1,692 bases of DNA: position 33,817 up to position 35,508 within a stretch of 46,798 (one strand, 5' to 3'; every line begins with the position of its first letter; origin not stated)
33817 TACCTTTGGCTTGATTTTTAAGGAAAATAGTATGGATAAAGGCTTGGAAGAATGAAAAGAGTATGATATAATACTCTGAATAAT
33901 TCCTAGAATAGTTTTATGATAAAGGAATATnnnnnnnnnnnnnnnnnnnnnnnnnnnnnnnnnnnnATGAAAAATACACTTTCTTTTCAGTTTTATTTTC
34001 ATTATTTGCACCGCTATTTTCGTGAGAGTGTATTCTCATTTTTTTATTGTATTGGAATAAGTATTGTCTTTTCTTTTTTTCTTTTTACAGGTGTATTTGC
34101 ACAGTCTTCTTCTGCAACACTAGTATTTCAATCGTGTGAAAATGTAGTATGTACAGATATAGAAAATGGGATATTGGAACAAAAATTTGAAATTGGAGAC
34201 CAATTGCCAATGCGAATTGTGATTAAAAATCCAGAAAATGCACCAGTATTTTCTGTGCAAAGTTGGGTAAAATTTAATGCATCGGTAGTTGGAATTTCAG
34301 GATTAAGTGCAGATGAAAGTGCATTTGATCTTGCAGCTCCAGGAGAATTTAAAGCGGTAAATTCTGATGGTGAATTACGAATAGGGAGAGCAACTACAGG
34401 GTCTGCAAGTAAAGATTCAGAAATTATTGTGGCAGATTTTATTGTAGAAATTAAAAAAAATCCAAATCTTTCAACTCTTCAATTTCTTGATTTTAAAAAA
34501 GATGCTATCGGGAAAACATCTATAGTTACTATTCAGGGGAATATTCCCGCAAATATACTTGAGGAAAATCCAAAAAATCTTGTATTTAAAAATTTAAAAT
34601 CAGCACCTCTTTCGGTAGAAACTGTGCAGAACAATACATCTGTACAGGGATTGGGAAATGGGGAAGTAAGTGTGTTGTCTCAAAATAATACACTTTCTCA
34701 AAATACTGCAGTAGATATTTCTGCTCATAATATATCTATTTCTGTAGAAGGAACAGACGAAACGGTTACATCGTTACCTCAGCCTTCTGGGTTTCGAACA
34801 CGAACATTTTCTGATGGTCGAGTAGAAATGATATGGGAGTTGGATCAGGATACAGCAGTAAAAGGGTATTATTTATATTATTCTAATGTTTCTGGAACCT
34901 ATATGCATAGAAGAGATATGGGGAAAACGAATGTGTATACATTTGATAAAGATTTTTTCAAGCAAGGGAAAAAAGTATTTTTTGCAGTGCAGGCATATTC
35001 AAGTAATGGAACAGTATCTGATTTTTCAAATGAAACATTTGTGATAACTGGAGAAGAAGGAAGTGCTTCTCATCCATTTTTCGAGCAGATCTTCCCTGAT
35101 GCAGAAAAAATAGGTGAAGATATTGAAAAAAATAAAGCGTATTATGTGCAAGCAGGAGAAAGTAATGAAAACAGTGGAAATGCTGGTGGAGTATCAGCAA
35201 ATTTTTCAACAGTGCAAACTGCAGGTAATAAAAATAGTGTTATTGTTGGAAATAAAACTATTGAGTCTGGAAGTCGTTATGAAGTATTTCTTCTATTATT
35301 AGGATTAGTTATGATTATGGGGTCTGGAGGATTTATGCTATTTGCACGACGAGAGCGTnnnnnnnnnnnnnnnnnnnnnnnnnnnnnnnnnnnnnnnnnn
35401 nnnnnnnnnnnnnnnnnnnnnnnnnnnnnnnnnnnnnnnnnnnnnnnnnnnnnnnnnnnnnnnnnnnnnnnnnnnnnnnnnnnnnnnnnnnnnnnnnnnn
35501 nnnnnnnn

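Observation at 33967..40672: Surface cohesin-like/FN3 anchor protein followed by a 1758-aa orphan protein with a lone HExxH motif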

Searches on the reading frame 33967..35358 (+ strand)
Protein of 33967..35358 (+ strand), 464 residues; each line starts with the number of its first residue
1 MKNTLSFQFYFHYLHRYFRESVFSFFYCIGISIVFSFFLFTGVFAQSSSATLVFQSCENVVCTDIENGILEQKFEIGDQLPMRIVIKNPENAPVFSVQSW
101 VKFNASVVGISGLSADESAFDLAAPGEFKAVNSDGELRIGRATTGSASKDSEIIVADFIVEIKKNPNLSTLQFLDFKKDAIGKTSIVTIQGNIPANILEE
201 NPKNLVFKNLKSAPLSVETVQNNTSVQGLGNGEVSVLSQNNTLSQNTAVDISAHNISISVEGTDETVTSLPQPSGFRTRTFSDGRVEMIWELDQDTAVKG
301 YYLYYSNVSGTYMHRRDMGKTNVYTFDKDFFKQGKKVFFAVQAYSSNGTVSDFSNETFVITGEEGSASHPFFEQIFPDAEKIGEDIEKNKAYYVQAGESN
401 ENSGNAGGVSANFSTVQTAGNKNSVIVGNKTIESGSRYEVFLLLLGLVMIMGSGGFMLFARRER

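Call 3: search_protein_families(library=pfam, proteins=[window:33967-35358:+], max_evalue=1)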
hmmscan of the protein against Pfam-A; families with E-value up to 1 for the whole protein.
window:33967-35358:+ (464 aa): 1 family
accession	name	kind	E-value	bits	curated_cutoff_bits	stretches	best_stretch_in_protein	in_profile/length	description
PF00746.26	Gram_pos_anchor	-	0.21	12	20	1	440-462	18-39/43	LPXTG cell wall anchor motif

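Call 4: search_protein_families(library=ncbifam, proteins=[window:33967-35358:+], max_evalue=1)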
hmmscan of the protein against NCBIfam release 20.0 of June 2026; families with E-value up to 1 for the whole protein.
window:33967-35358:+ (464 aa): 1 family
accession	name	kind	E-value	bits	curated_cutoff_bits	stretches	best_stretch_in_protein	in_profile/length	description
TIGR01167.1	LPXTG_anchor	domain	0.097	13.4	15.9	1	441-463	12-33/34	LPXTG cell wall anchor domain-containing protein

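Call 6: search_solved_structures(query=window:33967-35358:+, max_evalue=1)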
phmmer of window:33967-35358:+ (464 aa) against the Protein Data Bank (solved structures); distinct sequences matched with E-value up to 1: 5.
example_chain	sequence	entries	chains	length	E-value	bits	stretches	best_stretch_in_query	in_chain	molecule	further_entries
4jfz_H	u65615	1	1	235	0.083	14.7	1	295-379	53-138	Fab heavy chain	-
1i8i_B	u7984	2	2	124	0.16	13.7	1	295-365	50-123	EPIDERMAL GROWTH FACTOR RECEPTOR ANTIBODY MR1SCFV HEAVY CHAIN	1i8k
4jg1_H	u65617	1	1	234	0.23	13.3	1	298-379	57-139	Fab heavy chain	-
4jg0_H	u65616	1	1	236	0.23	13.2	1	298-379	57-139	Fab heavy chain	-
4jfx_B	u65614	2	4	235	0.4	12.5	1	300-379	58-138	Fab heavy chain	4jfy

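Call 14: find_homologous_proteins(query=window:33967-35358:+, max_evalue=0.001)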
Query window:33967-35358:+ (464 aa): 16 proteins with E <= 0.001 among 7122 candidates.
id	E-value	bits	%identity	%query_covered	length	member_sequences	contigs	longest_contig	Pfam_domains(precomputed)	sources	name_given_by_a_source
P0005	0.0e+0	1021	100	100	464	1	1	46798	-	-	-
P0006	5.8e-166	570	62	93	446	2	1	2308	-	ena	-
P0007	7.4e-160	550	62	91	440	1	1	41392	PF00963.25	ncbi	-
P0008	5.3e-159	548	63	91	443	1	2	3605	-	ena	-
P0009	1.7e-157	543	59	94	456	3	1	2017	-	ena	-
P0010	1.1e-155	537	59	94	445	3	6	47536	-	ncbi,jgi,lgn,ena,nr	ncbi:TPA: hypothetical protein EYG96_02495 [Candidatus Gracilibacteria bacterium]|nr:hypothetical pr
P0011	1.1e-153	530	56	97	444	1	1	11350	-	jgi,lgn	-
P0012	1.1e-153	530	55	97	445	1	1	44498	-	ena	-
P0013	3.3e-151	522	53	100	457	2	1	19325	-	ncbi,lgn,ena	-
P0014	1.0e-112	395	46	90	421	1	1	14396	-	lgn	-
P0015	9.7e-101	356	43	83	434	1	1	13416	PF00963.25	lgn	-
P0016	7.8e-99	349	45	78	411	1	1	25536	PF00963.25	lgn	-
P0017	4.4e-97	344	42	92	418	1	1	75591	-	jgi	jgi:hypothetical protein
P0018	1.2e-82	296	40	83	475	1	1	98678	PF00963.25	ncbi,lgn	-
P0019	1.7e-70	256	36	91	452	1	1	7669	-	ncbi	-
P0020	3.1e-6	44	44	15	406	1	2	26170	PF00963.25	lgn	-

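Call 15: find_encoding_contigs(protein=P0018, flank=10000, max_places=2)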
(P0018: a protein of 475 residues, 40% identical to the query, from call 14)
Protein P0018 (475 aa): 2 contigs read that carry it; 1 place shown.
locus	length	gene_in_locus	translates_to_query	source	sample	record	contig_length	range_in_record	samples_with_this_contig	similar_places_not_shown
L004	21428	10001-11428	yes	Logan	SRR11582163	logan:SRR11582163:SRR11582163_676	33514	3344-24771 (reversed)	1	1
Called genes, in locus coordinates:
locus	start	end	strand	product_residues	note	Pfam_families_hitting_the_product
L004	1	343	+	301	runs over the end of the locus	-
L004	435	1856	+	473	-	PF00071:Ras (faint), PF00350:Dynamin_N (faint), PF01926:MMR_HSR1, PF02421:FeoB_N, PF00009:GTP_EFTU (weak), PF01926:MMR_HSR1, PF02421:FeoB_N, PF14714:KH_dom-like, +4 more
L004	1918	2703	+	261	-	PF00535:Glycos_transf_2, PF13641:Glyco_tranf_2_3 (weak)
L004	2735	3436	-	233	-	PF00970:FAD_binding_6, PF00175:NAD_binding_1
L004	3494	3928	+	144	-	-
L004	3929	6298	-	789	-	PF01751:Toprim, PF01131:Topoisom_bac, PF13368:Toprim_C_rpt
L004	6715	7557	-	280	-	PF00436:SSB, PF01336:tRNA_anti-codon (faint), PF00436:SSB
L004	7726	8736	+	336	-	PF02912:Phe_tRNA-synt_N, PF01409:tRNA-synt_2d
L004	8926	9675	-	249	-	PF14805:THDPS_N_2 (weak), PF00132:Hexapep (faint), PF14602:Hexapep_2 (weak)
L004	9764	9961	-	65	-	-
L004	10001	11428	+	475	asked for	PF00963:Cohesin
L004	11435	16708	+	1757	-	-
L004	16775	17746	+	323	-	PF00579:tRNA-synt_1b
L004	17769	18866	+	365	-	PF13167:GTP-bdg_N, PF16360:GTP-bdg_M, PF03193:RsgA_GTPase (faint), PF01926:MMR_HSR1, PF02421:FeoB_N (weak)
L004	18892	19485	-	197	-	PF00117:GATase, PF01174:SNO (faint)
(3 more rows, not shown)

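Call 16: find_encoding_contigs(protein=P0017, flank=10000, max_places=2)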
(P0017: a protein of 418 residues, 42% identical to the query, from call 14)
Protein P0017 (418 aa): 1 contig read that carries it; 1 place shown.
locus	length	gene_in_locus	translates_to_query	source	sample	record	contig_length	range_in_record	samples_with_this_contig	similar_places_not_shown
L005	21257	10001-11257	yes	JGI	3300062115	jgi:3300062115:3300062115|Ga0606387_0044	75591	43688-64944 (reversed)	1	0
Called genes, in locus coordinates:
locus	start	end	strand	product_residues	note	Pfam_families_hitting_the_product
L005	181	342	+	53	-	-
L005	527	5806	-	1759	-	-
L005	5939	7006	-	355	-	PF02367:TsaE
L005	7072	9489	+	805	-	PF01551:Peptidase_M23, PF00395:SLH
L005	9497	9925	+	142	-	-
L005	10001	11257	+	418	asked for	-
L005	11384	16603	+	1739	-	-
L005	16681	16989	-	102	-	PF14520:HHH_5 (weak)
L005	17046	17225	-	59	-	PF01330:RuvA_N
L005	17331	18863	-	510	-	-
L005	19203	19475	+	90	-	PF00312:Ribosomal_S15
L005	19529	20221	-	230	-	PF02463:SMC_N (weak), PF13175:AAA_15 (faint), PF00005:ABC_tran, PF13304:AAA_21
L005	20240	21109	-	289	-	PF00520:Ion_trans, PF07885:Ion_trans_2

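Call 17: find_encoding_contigs(protein=P0012, flank=10000, max_places=2)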
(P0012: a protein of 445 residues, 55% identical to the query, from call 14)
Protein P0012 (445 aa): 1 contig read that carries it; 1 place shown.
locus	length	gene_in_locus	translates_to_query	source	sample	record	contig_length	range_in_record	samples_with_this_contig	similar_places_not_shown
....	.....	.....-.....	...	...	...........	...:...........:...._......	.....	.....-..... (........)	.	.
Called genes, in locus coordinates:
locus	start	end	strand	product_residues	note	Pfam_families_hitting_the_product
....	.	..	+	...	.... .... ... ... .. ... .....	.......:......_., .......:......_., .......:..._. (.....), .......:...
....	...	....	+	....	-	-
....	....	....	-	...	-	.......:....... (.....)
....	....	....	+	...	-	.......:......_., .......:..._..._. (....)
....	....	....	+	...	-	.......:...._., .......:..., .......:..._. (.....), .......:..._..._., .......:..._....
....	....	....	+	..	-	-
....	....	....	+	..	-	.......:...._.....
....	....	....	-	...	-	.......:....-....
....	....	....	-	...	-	-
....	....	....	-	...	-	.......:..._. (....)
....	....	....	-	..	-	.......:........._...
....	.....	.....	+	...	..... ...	-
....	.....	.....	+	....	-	-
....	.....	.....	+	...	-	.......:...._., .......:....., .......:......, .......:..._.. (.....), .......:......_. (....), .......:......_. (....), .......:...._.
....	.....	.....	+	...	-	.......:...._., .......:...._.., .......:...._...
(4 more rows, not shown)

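Call 18: find_encoding_contigs(protein=P0016, flank=10000, max_places=2)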
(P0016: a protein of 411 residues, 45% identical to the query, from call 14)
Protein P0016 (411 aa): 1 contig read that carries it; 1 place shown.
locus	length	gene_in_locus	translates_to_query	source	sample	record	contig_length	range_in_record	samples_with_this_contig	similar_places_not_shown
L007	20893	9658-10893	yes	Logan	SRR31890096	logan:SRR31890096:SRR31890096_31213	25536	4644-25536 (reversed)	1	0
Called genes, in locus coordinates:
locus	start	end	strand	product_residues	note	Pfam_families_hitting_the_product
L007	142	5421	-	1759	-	-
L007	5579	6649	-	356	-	PF02367:TsaE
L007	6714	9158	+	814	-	PF01551:Peptidase_M23, PF00395:SLH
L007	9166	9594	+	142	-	-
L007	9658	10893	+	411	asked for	PF00963:Cohesin (weak)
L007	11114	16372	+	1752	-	-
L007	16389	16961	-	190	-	PF01330:RuvA_N, PF14520:HHH_5, PF07499:RuvA_C (faint)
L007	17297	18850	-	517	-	-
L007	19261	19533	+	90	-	PF00312:Ribosomal_S15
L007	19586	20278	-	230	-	PF02463:SMC_N (weak), PF13175:AAA_15 (faint), PF00005:ABC_tran, PF13304:AAA_21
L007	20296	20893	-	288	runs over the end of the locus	PF00520:Ion_trans, PF07885:Ion_trans_2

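Call 31: search_protein_families(library=pfam, alignment_id=A4, max_evalue=0.1)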
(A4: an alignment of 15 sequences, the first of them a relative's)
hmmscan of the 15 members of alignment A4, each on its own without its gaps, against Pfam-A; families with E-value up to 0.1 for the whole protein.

A. member 1, P0005 (464 aa): 0 families

B. families by the number of members that match (of 15 scanned): 4 families
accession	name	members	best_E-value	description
PF00963.24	Cohesin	12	3e-08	Cohesin domain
PF22038.1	PRC2_EED_ins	1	0.033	Polycomb protein EED insertion domain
PF12733.13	Cadherin-like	1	0.037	Cadherin-like beta sandwich domain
PF05332.16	Vesi_VP2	1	0.076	Vesivirus VP2 protein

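Call 45: predict_structure(alignment_id=A4)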
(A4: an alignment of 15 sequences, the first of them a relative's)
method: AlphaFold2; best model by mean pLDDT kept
length: 464 residues; sequences in the alignment: 15
mean_pLDDT: 65.9   pTM: 0.42
mean pLDDT of the five models: 65.9, 64.2, 61.2, 61.1, 56.9
residues with pLDDT >= 90: 88; 70-90: 163; 50-70: 68; < 50: 145
segments of 3 or more residues with pLDDT < 50: 1-3, 40-47, 212-267, 364-396, 398-438, 462-464
pLDDT, mean of each block of 10 residues (from residue 1): 50 63 75 63 50 91 89 91 93 88 95 91 77 92 80 95 93 83 78 73 91 35 27 29 27 28 43 73 76 80 79 78 81 76 83 72 48 43 42 44 33 30 30 41 76 67 47
secondary structure, 60 per line:
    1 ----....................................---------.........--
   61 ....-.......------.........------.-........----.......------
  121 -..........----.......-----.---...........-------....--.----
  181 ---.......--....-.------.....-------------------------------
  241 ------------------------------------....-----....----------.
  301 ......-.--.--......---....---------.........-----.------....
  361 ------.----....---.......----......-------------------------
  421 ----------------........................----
elements in order: H5-40 E50-58 E61-64 E69-72 E79-87 E96-103 E108-114 E122-131 E136-142 E152-162 E170-173 E184-190 E193-196 E205-209 E277-280 E286-289 E300-306 E314-319 E323-326 E336-344 E357-360 H372-375 E379-385 E390-395 H437-460

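Call 50: fold_search(model_id=the predicted structure, library=pdb)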
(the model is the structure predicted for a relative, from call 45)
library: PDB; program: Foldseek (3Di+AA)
matches with E <= 10: 1854; with E <= 0.001: 325
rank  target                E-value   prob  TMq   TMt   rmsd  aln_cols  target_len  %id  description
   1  2w1n                  6.1e-12  1.00  0.23  0.42  26.2       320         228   14  cohesin and fibronectin type-III double module construct from the Clostridium perfringens glycoside hydrolase GH84C (released 2009-02-03)
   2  4fl4_L                5.3e-07  1.00  0.25  0.37  23.1       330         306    9  Scaffoldin conformation and dynamics revealed by a ternary complex from the Clostridium thermocellum cellulosome (released 2012-06-27)
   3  4fl4_I                6.9e-07  1.00  0.24  0.35  22.1       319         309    8  Scaffoldin conformation and dynamics revealed by a ternary complex from the Clostridium thermocellum cellulosome (released 2012-06-27)
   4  6tpw                  2.4e-06  1.00  0.19  0.23  22.5       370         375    9  Crystal structures of FNIII domain one through four of the human leucocyte common antigen-related protein ( LAR) (released 2020-05-13)
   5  2ibg_B                3.3e-06  1.00  0.18  0.37  20.6       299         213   12  Crystal Structure of Hedgehog Bound to the FNIII Domains of Ihog (released 2006-10-24)
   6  4fl4_C                3.8e-06  1.00  0.24  0.35  22.0       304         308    9  Scaffoldin conformation and dynamics revealed by a ternary complex from the Clostridium thermocellum cellulosome (released 2012-06-27)
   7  2vn5_A                4.3e-06  1.00  0.25  0.71   3.9       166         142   11  The Clostridium cellulolyticum dockerin displays a dual binding mode for its cohesin partner (released 2008-05-20)
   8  5e53_A                4.3e-06  1.00  0.18  0.29  20.8       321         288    9  Crystal structure of chicken CNTN1 FN1-FN3 domains (released 2016-08-31)
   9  2ibb                  5.3e-06  1.00  0.17  0.37  20.2       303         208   12  Crystal Structure of the First and Second FNIII Domains of Ihog (released 2006-10-24)
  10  5z06_B                5.9e-06  1.00  0.15  0.10  18.6       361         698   10  Crystal structure of beta-1,2-glucanase from Parabacteroides distasonis (released 2018-05-30)
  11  2ibg_A                6.2e-06  1.00  0.18  0.37  20.4       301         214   12  Crystal Structure of Hedgehog Bound to the FNIII Domains of Ihog (released 2006-10-24)
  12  5e53_D                6.2e-06  1.00  0.19  0.28  24.4       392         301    9  Crystal structure of chicken CNTN1 FN1-FN3 domains (released 2016-08-31)
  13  2vtf_B                7.7e-06  1.00  0.15  0.12  17.9       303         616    8  X-ray crystal structure of the Endo-beta-N-acetylglucosaminidase from Arthrobacter protophormiae E173Q mutant reveals  (released 2009-03-31)
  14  5lxv_A                8.1e-06  1.00  0.24  0.59   5.9       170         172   11  Crystal structure of Ruminococcus flavefaciens scaffoldin C cohesin in complex with a dockerin from an uncharacterized (released 2016-10-19)
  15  4ums                  8.6e-06  1.00  0.24  0.65   4.1       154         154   16  The crystal structure of the seventh ScaB type I cohesin from Pseudobacteroides cellulosolvens (released 2015-05-06)
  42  1x5z_MODEL_1_A        3.3e-05  1.00  0.19  0.66   6.1       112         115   18  Solution structure of the fibronectin type-III domain of human protein tyrosine phosphatase, receptor type, D  (released 2005-11-17)
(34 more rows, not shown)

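Call 63: search_protein_families(library=padloc, proteins=[window:33967-35358:+], max_evalue=0.1)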
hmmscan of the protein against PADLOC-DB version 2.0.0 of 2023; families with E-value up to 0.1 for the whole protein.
window:33967-35358:+ (464 aa): 0 families

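Call 64: search_protein_families(library=phrogs, proteins=[window:33967-35358:+], max_evalue=0.1)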
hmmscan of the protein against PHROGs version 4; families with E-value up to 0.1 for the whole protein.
window:33967-35358:+ (464 aa): 0 families

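Call 77: find_related_loci(query=A4, collection=metagenome_contigs, flank=8000)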
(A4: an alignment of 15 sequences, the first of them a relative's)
Query A4 (464 aa) in metagenome_contigs; peptide patterns used: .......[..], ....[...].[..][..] (x = any residue, [..] = any of these).
218 stretches matched a pattern; 4 encode a relative of the query (tblastn E <= 1e-3); 4 distinct loci.
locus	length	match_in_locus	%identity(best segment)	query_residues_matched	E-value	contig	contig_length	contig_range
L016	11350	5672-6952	56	12-463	2e-164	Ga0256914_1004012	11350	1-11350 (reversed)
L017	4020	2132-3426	30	16-372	2e-39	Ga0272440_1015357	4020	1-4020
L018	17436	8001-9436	28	31-371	1e-27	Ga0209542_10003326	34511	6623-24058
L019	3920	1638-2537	26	37-397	6e-27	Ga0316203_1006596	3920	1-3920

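Call 82: search_protein_families(library=ncbifam, alignment_id=A4, max_evalue=1)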
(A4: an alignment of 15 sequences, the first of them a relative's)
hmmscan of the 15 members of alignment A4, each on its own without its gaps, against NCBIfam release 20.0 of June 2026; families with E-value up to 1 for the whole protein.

A. member 1, P0005 (464 aa): 1 family
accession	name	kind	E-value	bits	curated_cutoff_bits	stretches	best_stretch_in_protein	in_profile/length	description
TIGR01167.1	LPXTG_anchor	domain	0.097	13.4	15.9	1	441-463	12-33/34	LPXTG cell wall anchor domain-containing protein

B. families by the number of members that match (of 15 scanned): 5 families
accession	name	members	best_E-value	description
NF041611.1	exoglucan_CbhB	1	7.4e-05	exoglucanase CbhB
TIGR02920.1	acc_sec_Y2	1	0.0025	accessory Sec system protein translocase subunit SecY2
TIGR01167.1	LPXTG_anchor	1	0.097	LPXTG cell wall anchor domain-containing protein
NF004522.0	PRK05867.1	1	0.11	SDR family oxidoreductase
NF002735.0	PRK02655.1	1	0.27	photosystem II reaction center protein I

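Call 83: find_encoding_contigs(protein=P0019, flank=8000, max_places=1)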
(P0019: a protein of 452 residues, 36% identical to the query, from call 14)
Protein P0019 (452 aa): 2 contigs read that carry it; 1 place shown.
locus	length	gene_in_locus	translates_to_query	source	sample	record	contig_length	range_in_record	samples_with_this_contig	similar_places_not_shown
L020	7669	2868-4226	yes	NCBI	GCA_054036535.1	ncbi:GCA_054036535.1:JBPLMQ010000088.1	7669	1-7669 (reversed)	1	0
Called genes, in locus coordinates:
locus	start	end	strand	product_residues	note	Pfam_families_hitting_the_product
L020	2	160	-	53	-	?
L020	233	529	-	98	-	PF08984:DUF1858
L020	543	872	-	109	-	PF11345:DUF3147 (weak)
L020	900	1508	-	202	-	PF14340:DUF4395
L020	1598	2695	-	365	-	PF01926:MMR_HSR1, PF02421:FeoB_N (weak), PF06071:YchF-GTPase_C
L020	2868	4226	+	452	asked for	-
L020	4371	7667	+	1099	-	?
